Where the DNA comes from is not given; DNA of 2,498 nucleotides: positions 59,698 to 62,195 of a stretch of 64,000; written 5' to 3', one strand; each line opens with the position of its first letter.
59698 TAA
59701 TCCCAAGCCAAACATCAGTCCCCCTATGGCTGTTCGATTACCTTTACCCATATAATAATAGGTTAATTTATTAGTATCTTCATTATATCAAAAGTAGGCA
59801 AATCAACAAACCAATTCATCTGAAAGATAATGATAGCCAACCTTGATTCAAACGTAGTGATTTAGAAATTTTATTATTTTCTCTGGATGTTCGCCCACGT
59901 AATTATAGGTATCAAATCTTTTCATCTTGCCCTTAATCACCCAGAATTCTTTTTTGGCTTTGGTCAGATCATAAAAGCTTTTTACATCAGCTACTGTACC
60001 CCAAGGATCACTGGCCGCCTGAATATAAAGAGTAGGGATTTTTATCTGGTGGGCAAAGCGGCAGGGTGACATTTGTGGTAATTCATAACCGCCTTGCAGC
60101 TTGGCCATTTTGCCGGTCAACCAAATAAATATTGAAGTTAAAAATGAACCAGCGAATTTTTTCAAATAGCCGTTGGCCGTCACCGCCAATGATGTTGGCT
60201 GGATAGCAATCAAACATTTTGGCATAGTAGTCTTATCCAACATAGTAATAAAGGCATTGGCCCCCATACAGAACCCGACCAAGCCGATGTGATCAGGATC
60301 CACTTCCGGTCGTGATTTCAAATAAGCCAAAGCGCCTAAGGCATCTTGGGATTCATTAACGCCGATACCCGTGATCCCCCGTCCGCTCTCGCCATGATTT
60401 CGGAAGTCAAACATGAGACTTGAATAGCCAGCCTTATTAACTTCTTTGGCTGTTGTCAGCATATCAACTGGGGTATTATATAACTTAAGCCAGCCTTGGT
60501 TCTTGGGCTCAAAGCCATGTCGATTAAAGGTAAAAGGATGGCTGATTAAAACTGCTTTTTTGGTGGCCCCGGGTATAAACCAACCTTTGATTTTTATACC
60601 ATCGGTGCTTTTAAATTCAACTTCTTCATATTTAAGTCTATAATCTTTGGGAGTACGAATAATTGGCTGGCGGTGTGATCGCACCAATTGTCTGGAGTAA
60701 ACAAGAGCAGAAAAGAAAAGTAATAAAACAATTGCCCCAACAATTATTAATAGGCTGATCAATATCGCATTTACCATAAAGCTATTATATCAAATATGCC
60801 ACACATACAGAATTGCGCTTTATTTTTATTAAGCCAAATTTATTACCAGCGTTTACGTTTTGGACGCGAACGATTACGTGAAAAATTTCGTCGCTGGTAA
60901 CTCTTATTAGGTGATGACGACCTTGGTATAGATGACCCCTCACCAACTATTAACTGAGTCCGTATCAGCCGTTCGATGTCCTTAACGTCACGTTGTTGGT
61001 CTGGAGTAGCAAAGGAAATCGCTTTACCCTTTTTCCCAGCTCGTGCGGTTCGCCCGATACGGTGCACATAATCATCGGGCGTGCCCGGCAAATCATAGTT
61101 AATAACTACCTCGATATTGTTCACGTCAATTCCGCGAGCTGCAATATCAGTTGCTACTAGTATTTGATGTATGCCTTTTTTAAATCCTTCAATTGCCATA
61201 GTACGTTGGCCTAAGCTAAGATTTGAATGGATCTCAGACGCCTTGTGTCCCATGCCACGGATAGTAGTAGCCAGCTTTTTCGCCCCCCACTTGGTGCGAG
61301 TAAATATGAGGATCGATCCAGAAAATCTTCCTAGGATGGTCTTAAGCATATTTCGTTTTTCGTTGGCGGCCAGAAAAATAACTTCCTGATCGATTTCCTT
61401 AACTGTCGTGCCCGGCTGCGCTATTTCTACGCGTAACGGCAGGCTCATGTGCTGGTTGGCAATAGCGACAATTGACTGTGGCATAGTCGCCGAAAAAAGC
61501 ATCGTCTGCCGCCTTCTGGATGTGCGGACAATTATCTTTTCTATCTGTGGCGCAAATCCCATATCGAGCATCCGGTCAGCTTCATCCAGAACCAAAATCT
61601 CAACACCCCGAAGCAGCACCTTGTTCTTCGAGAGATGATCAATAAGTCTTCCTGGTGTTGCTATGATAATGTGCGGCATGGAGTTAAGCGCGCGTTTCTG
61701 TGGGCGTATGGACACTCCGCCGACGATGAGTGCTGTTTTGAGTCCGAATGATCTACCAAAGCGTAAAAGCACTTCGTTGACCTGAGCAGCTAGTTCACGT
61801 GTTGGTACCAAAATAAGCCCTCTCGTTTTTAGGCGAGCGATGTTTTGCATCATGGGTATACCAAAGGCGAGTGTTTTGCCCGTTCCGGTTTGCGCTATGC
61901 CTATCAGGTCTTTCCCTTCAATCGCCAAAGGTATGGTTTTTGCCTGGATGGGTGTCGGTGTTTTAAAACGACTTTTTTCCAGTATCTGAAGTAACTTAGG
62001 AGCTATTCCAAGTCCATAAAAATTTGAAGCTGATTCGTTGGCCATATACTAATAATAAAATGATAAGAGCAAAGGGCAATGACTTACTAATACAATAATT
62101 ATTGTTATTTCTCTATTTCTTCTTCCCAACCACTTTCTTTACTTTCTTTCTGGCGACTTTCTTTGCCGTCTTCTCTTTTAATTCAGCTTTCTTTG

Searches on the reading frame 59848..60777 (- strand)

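Call 30: search_protein_families(library=pfam, proteins=[window:59848-60777:-])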
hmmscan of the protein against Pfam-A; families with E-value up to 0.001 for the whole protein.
window:59848-60777:- (309 aa): 4 families
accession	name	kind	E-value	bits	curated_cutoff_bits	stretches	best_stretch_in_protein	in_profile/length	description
PF01738.24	DLH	-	2.4e-06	27.8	21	1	145-179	80-114/217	Dienelactone hydrolase family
PF00561.26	Abhydrolase_1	-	2.6e-05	24.4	25.8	0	111-174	21-81/245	alpha/beta hydrolase fold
PF08840.17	BAAT_C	-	0.00026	21.5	20.9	1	149-207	9-67/210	BAAT / Acyl-CoA thioester hydrolase C terminal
PF12146.15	Hydrolase_4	-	0.00031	20.6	27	0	109-194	23-109/239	Serine aminopeptidase, S33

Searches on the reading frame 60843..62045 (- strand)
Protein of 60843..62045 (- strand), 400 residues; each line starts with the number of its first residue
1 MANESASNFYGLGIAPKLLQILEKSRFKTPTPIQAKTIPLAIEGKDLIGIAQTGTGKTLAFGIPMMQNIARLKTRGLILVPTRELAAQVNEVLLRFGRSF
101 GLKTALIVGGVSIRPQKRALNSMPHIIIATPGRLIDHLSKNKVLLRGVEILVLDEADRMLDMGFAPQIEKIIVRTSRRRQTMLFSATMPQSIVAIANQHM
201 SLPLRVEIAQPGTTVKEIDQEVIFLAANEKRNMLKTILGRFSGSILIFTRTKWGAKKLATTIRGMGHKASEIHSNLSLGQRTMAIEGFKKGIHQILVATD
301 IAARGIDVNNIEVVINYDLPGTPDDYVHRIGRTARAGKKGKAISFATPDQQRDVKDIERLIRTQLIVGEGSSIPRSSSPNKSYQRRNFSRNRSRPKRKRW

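Call 29: search_protein_families(library=pfam, proteins=[window:60843-62045:-])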
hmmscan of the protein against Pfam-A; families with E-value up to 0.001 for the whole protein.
window:60843-62045:- (400 aa): 3 families
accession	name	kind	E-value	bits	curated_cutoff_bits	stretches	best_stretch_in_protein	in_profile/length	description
PF00270.35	DEAD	-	3.5e-50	170.4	26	1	31-192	1-164/167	DEAD/DEAH box helicase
PF00271.37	Helicase_C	-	2.9e-28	98.7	23.5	1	230-337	2-110/110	Helicase conserved C-terminal domain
PF04851.21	ResIII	-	3.7e-06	27.4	22.5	1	50-189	29-163/164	Type III restriction enzyme, res subunit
